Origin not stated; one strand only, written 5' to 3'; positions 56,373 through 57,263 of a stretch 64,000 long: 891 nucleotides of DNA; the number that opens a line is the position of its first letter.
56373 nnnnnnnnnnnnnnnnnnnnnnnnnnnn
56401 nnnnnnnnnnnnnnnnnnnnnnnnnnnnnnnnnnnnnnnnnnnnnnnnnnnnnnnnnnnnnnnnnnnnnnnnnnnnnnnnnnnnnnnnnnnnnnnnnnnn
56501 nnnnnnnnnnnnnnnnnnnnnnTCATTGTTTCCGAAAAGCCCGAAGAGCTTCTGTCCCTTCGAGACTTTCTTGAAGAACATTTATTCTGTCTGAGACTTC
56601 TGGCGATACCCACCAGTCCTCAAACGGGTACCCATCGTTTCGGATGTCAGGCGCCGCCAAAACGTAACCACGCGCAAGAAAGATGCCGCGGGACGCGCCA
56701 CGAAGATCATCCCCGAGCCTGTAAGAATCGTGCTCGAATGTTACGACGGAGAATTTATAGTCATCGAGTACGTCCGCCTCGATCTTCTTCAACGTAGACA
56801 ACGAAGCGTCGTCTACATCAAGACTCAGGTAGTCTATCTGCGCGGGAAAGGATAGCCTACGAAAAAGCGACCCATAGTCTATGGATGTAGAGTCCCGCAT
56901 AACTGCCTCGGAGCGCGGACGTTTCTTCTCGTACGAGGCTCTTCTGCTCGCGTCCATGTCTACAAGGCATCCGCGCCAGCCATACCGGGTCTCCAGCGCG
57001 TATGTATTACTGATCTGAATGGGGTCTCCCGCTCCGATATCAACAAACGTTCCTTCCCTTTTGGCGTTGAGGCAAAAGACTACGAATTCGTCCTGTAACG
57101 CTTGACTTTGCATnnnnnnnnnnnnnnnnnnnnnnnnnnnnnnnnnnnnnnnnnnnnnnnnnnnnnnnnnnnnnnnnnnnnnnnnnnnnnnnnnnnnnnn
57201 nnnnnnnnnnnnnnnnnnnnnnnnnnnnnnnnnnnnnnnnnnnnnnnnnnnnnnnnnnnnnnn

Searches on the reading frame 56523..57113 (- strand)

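Call 30: search_protein_families(library=pfam, proteins=[window:56523-57113:-], max_evalue=0.01)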
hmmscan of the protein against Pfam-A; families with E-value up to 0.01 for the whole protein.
window:56523-57113:- (196 aa): 1 family
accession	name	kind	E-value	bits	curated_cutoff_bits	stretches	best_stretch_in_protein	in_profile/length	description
PF05050.19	Methyltransf_21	-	0.0085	16.7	22.7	0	66-131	90-151/173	Methyltransferase FkbM domain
